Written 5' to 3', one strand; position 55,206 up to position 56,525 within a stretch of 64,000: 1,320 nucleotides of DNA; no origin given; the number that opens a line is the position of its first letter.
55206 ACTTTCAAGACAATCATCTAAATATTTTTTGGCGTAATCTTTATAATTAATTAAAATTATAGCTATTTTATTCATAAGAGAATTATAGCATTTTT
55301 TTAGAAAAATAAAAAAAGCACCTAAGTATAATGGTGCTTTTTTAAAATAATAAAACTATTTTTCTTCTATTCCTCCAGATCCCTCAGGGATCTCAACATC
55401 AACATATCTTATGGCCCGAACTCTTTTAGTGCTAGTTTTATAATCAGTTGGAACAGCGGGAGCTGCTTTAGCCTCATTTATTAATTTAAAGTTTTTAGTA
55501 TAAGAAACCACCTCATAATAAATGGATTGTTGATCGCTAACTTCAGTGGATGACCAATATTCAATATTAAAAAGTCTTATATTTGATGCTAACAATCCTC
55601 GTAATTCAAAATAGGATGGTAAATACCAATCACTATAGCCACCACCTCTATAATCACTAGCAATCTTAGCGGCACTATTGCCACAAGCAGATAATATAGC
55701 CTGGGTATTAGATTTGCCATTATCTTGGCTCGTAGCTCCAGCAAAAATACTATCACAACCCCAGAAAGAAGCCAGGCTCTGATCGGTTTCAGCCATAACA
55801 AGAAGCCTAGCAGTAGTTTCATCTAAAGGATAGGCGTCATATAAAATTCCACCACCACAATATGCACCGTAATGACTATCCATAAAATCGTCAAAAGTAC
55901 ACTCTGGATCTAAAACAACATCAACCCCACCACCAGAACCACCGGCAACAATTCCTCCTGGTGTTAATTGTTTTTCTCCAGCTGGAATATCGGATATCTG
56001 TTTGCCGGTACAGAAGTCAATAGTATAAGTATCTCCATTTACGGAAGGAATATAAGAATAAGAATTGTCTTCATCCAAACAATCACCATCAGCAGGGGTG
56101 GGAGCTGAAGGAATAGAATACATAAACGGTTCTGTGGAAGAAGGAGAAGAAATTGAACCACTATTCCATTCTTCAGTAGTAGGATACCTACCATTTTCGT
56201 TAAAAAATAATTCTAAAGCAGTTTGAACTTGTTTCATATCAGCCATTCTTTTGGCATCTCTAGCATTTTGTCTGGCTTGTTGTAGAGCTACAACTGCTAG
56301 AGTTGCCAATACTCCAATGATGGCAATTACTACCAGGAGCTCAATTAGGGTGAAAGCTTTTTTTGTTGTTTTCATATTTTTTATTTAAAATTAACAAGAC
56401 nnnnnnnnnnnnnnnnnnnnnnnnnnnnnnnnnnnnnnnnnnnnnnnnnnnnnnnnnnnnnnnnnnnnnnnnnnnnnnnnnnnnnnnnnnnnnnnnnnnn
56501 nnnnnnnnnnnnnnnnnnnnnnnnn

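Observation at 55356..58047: Combinatorial type IV pilin family: one conserved pilin core carrying none, either or both of two lectin-like C-terminal modules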

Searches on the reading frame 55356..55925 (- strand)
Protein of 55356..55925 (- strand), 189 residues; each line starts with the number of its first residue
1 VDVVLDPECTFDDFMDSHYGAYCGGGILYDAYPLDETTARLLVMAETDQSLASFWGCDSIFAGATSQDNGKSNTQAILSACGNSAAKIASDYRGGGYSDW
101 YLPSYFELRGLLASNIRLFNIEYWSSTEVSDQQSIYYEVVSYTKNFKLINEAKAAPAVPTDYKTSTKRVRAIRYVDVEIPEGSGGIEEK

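Call 31: search_solved_structures(query=window:55356-55925:-, max_evalue=1)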
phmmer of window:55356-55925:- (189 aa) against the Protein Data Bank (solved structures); distinct sequences matched with E-value up to 1: 6.
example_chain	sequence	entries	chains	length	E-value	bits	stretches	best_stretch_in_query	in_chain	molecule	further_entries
8q4e_A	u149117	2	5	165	0.016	18.3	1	90-154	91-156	HbP1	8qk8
6j74_A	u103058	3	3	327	0.23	14.5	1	68-138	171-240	Protein prenyltransferase alpha subunit repeat-containing protein 1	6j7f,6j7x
6j6x_A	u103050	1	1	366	0.28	14.2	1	69-138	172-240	Protein prenyltransferase alpha subunit repeat-containing protein 1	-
6o60_A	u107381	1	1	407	0.28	14.2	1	69-138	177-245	Protein prenyltransferase alpha subunit repeat-containing protein 1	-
8zvq_A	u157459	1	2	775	0.59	13.2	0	36-112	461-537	Hormone-sensitive lipase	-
3vk0_A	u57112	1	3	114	0.95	12.5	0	102-142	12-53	Transcriptional regulator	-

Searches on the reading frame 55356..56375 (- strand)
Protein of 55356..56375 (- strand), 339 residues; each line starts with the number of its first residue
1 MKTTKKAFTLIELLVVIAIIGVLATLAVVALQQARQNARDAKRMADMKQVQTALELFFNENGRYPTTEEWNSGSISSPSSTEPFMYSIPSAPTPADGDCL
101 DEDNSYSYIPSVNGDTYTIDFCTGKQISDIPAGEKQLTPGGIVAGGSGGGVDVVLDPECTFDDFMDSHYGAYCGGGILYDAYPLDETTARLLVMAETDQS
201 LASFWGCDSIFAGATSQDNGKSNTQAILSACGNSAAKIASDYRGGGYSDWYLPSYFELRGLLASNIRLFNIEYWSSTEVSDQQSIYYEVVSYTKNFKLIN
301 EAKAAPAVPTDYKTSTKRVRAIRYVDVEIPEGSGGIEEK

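Call 4: search_protein_families(library=pfam, proteins=[window:55356-56375:-], max_evalue=0.1)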
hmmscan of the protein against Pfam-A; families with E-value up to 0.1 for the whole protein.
window:55356-56375:- (339 aa): 3 families
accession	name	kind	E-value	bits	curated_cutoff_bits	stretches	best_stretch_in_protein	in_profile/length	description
PF07963.17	N_methyl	-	1.8e-07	30.8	21.2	1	5-27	4-26/27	Prokaryotic N-terminal methylation motif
PF07603.17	Lcl_C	-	0.00035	21.3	34.9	1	227-291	27-96/117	Lcl C-terminal domain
PF08334.16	T2SSG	-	0.0013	19.2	21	1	34-90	5-60/108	Type II secretion system (T2SS), protein G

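Call 5: search_protein_families(library=ncbifam, proteins=[window:55356-56375:-], max_evalue=0.1)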
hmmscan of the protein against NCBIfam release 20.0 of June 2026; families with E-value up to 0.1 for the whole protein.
window:55356-56375:- (339 aa): 15 families
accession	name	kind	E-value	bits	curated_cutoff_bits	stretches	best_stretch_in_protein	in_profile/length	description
TIGR01710.1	typeII_sec_gspG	equivalog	3.5e-13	49.7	88.85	1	7-78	2-73/134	type II secretion system major pseudopilin GspG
NF041775.1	typeIV_PilA_Myxo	equivalog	1.6e-09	38.1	400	1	5-66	10-71/214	type IV pilin protein PilA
NF040999.1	pilin_ComGC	equivalog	2.1e-09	37.4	75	1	5-72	1-68/84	competence type IV pilus major pilin ComGC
TIGR02532.1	IV_pilin_GFxxxE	domain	6.4e-08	32.1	16.3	1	6-28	2-24/24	prepilin-type N-terminal cleavage/methylation domain-containing protein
NF007862.0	PRK10574.1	equivalog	7e-08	32.7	138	1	4-80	3-76/145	prepilin peptidase-dependent pilin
TIGR01708.2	typeII_sec_gspH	equivalog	1.6e-07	31.5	80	1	7-44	3-43/169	type II secretion system minor pseudopilin GspH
NF041013.1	T4P_ComGE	equivalog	9.8e-07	28.8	49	1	5-52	3-51/83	competence type IV pilus minor pilin ComGE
TIGR02596.1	TIGR02596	subfamily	1.3e-05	25.4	70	1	8-46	1-42/196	Verru_Chthon cassette protein D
NF046116.1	adhesin_Lcl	equivalog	0.00036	19.2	500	1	239-305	356-423/431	collagen-like adhesin Lcl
TIGR02599.1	TIGR02599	subfamily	0.00091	18.6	256.5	1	7-55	1-50/361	Verru_Chthon cassette protein C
NF007800.0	PRK10506.1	equivalog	0.0013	18.5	158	1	3-45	6-48/163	prepilin peptidase-dependent protein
TIGR01711.1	gspJ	equivalog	0.0027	17.5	64.85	1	7-56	2-52/192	type II secretion system minor pseudopilin GspJ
NF040982.1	ComGD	equivalog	0.0033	17.8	70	1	5-38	1-34/139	competence type IV pilus minor pilin ComGD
NF041002.1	pilin_ComGF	equivalog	0.0034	17.6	80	1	5-46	1-42/139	competence type IV pilus minor pilin ComGF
TIGR01707.1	gspI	equivalog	0.0066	16.9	44.35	1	8-46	2-37/101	type II secretion system minor pseudopilin GspI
